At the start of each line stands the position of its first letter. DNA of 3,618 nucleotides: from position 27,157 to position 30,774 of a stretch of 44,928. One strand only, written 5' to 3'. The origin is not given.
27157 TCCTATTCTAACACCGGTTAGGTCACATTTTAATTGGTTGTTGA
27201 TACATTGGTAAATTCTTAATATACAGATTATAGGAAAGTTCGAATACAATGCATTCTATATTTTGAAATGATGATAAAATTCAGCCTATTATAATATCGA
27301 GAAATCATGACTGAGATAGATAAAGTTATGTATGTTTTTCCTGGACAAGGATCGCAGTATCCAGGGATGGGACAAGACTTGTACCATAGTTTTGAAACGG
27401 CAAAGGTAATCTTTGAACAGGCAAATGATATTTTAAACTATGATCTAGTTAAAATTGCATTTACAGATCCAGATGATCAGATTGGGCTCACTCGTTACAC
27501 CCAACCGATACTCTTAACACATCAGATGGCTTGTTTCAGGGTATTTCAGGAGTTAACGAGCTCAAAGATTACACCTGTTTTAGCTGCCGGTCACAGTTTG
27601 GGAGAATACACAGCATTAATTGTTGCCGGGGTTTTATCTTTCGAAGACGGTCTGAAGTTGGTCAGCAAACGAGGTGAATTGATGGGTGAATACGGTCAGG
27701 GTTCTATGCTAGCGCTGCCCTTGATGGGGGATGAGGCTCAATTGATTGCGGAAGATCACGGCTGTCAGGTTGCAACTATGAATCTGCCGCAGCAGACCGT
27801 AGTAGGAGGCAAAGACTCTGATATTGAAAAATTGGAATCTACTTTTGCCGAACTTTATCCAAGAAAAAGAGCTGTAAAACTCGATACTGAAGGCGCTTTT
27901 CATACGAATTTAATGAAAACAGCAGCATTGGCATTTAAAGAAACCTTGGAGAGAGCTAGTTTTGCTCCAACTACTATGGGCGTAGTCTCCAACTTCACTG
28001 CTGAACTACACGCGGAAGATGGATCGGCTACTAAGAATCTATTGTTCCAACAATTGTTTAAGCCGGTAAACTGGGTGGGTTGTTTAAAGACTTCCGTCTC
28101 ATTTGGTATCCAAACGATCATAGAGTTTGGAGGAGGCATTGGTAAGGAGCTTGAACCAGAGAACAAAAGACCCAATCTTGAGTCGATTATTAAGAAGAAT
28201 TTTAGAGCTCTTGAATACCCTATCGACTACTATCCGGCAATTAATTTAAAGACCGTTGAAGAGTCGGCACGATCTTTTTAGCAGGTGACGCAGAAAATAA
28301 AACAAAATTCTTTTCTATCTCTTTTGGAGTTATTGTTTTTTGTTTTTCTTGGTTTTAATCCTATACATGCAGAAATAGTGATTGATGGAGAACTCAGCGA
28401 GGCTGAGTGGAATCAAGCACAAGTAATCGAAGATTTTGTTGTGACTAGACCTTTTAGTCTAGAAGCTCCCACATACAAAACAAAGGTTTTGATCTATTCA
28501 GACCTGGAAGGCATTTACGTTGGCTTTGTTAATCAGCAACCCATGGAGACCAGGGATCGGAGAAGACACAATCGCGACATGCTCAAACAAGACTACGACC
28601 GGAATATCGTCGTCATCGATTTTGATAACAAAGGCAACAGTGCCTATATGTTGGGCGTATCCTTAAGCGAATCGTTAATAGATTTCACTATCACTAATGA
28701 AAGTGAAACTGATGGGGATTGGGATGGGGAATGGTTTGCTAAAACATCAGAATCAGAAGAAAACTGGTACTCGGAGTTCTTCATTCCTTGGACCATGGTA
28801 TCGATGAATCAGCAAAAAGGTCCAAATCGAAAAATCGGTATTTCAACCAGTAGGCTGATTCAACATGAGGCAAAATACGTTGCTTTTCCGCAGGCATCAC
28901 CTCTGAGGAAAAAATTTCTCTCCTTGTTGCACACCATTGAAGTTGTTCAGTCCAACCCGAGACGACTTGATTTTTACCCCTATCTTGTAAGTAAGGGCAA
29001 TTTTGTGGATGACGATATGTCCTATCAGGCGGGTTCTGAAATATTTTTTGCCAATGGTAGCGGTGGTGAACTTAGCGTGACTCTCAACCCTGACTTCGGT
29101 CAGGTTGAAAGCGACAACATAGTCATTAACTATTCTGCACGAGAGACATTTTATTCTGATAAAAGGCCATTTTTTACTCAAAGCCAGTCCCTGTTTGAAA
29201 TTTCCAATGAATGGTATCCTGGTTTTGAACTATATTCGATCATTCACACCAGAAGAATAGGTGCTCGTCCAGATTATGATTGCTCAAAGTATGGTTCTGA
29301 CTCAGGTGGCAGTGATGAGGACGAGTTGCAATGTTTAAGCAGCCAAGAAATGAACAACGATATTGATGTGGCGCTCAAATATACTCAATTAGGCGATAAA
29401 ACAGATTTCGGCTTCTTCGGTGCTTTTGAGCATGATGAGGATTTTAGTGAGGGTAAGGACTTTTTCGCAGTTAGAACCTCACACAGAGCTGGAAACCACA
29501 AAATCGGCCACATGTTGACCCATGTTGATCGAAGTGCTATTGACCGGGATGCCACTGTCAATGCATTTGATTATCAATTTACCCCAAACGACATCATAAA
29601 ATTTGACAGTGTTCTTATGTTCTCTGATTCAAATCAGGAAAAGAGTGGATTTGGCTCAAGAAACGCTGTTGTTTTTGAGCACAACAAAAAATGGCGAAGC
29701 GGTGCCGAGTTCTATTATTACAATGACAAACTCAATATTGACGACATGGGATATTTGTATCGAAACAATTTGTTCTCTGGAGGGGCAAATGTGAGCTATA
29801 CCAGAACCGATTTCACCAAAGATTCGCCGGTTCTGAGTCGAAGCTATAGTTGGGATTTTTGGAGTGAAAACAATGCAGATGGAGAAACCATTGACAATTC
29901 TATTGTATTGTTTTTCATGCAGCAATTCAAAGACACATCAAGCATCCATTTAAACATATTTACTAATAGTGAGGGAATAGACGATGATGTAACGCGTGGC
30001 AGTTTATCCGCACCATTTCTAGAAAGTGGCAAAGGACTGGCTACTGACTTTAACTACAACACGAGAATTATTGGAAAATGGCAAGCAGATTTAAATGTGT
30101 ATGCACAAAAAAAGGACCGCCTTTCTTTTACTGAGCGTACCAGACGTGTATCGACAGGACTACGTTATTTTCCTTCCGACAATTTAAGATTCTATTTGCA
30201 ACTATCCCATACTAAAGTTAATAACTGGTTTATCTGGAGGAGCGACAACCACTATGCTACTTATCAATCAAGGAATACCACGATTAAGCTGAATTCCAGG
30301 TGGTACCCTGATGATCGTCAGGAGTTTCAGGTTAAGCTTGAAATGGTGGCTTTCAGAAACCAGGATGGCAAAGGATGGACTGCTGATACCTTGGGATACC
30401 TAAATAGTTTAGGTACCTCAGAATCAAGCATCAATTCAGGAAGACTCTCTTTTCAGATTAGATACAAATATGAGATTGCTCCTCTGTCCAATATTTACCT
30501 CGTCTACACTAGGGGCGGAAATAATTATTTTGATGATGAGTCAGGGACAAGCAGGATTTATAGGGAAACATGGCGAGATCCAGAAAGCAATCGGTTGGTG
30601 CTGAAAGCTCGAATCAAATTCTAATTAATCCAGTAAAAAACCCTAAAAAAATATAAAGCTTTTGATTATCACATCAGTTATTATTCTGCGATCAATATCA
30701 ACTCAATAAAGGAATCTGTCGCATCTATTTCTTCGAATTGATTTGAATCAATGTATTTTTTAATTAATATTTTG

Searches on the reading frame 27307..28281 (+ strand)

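Call 8: search_protein_families(library=pfam, proteins=[window:27307-28281:+], max_evalue=0.001)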
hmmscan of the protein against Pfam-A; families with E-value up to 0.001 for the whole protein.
window:27307-28281:+ (324 aa): 1 family
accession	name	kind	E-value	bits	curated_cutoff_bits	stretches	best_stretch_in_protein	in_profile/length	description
PF00698.26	Acyl_transf_1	-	1.5e-25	90.8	32.7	1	8-236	1-226/319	Acyl transferase domain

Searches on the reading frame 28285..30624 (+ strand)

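Call 8: search_protein_families(library=pfam, proteins=[window:28285-30624:+], max_evalue=0.001)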
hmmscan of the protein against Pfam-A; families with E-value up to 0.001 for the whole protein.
window:28285-30624:+ (779 aa): 1 family
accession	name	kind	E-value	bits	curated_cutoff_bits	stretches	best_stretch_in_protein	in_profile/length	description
PF19313.5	DUF5916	-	2.7e-22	79.7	22.6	2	225-334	2-103/572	Domain of unknown function (DUF5916)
